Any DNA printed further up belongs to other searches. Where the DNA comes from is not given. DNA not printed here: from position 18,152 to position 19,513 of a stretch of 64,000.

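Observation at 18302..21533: CpaE/TadZ-like::CpaF fusion ATPase followed by a second stand-alone CpaF paralogue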

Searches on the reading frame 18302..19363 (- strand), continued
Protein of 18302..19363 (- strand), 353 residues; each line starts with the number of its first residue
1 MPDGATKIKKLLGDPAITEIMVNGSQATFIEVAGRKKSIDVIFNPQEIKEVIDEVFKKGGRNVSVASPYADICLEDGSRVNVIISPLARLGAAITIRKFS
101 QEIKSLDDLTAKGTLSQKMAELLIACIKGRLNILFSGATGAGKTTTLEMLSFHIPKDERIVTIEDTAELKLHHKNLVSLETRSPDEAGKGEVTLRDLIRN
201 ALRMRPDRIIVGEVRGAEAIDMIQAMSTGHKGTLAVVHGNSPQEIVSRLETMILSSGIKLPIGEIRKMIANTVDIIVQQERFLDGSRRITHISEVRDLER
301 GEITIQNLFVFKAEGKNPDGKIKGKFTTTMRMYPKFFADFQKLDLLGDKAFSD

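Call 80: search_protein_families(library=pfam, proteins=[L125:808-1659:+, L125:1640-2506:+, L125:2503-3006:+, L125:3039-3881:+, L125:3886-4518:+, L125:4771-5331:+, L125:5977-7047:+, L125:7050-8792:+, L125:8876-9400:+, L125:10071-10715:+], max_evalue=0.001)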
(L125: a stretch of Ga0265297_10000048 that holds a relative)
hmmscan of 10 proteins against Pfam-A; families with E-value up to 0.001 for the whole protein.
L125:808-1659:+ (283 aa): 7 families
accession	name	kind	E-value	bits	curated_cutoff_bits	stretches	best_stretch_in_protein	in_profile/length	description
PF13614.12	AAA_31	-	2.8e-66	223.3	27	1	3-178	2-177/177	AAA domain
PF01656.29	CbiA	-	1.6e-27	96.4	25.4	1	5-229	1-125/125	CobQ/CobB/MinD/ParA nucleotide binding domain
PF09140.17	MipZ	-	3.4e-11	43.4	20.7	1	4-161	2-142/262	ATPase MipZ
PF00142.24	Fer4_NifH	-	5.5e-08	33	25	1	9-49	6-46/271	4Fe-4S iron sulfur cluster binding proteins, NifH/frxC family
PF10609.15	ParA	-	3.4e-07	30.4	27.1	1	3-40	4-41/246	NUBPL iron-transfer P-loop NTPase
PF02374.21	ArsA_ATPase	-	3.5e-07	30.2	24.3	1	10-44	8-42/305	Anion-transporting ATPase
PF06564.18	CBP_BcsQ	-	3.4e-06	27.2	21.3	1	4-243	3-227/234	Cellulose biosynthesis protein BcsQ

L125:1640-2506:+ (288 aa): 4 families
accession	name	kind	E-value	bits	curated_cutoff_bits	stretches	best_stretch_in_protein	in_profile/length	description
PF17762.8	HTH_ParB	-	2.7e-36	124.2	22.6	1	122-221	1-100/102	ParB HTH domain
PF02195.25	ParB_N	-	3.3e-35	120.4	26.3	1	28-120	2-95/95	ParB N-terminal domain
PF23552.2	ParB_C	-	6e-09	35.7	23.8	1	236-282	2-49/50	ParB dimerisation domain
PF01978.25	TrmB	-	0.0001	22.5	25.6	1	129-165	10-46/68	Sugar-specific transcriptional regulator TrmB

L125:2503-3006:+ (167 aa): 1 family
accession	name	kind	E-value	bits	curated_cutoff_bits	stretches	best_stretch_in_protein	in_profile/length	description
PF00334.24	NDK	-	3.6e-40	137.4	27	1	5-145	3-134/135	Nucleoside diphosphate kinase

L125:3039-3881:+ (280 aa): 2 families
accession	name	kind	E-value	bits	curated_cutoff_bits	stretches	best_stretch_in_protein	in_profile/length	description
PF03755.18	YicC-like_N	-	4.6e-37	128.2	25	1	7-160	1-155/156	Endoribonuclease YicC-like, N-terminal region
PF08340.16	YicC-like_C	-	9.1e-32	110.2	27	1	172-280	11-120/120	Endoribonuclease YicC-like, C-terminal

L125:3886-4518:+ (210 aa): 10 families
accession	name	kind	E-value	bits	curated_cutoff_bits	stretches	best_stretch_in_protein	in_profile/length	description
PF00625.27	Guanylate_kin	-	1.1e-38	133.1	25.2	1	20-204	2-181/182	Guanylate kinase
PF13191.12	AAA_16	-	1.2e-05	26.3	32.6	1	16-53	20-63/167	AAA ATPase domain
PF00005.33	ABC_tran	-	0.0001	23.3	25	1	18-50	9-42/137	ABC transporter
PF03193.22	RsgA_GTPase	-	0.00017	21.9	30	1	19-52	105-138/174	RsgA GTPase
PF13555.12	AAA_29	-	0.00017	21.7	27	1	17-41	20-43/61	P-loop containing region of AAA domain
PF13476.12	AAA_23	-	0.00031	21.9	27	0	21-41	20-40/201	AAA domain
PF05729.18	NACHT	-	0.00041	20.7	26.7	0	22-47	2-30/167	NACHT domain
PF02492.25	cobW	-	0.00045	20.3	20.7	0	22-42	2-22/180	CobW/HypB/UreG, nucleotide-binding domain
PF13401.12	AAA_22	-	0.00069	20.4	27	0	19-46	4-31/130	AAA domain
PF20720.3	nSTAND3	-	0.00098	19.3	27.2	0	21-73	18-70/155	Novel STAND NTPase 3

L125:4771-5331:+ (186 aa): 1 family
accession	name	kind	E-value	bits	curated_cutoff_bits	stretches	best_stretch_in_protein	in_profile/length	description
PF02441.25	Flavoprotein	-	1.2e-33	116.4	22.7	1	12-183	1-159/162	Flavoprotein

L125:5977-7047:+ (356 aa): 1 family
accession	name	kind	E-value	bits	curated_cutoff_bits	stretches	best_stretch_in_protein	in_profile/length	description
PF00437.27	T2SSE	-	2.7e-53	181.4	24.9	1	5-285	4-279/370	Type II/IV secretion system protein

L125:7050-8792:+ (580 aa): 3 families
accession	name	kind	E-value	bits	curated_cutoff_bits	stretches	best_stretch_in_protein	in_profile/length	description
PF00587.30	tRNA-synt_2b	-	1e-44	153.2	29.3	1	254-465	1-179/179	tRNA synthetase class II core domain (G, H, P, S and T)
PF03129.25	HGTP_anticodon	-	4.1e-23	81.8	21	1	477-567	1-94/94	Anticodon binding domain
PF07973.19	tRNA_SAD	-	9.3e-15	54.8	24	1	103-153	1-44/44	Threonyl and Alanyl tRNA synthetase second additional domain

L125:8876-9400:+ (174 aa): 2 families
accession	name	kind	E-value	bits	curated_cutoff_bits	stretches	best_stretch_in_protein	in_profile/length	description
PF00707.27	IF3_C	-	1.2e-31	108.9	34.8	1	72-156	2-86/86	Translation initiation factor IF-3, C-terminal domain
PF05198.21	IF3_N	-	5.2e-28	97.5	26.9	1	2-64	8-70/70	Translation initiation factor IF-3, N-terminal domain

L125:10071-10715:+ (214 aa): 5 families
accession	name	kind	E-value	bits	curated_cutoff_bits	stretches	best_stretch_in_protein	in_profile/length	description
PF02254.24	TrkA_N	-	4.8e-27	95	23.8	1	3-116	1-113/116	TrkA-N domain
PF02080.26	TrkA_C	-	1.3e-11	44.7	27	1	148-212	2-70/71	TrkA-C domain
PF03435.24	Sacchrp_dh_NADP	-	0.00029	21.6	25.1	1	3-45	1-45/129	Saccharopine dehydrogenase NADP binding domain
PF13241.12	NAD_binding_7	-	0.00045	21.2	22.1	1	3-101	10-93/104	Putative NAD(P)-binding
PF03721.20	UDPG_MGDP_dh_N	-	0.00075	19.6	27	0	2-39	2-39/187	UDP-glucose/GDP-mannose dehydrogenase family, NAD binding domain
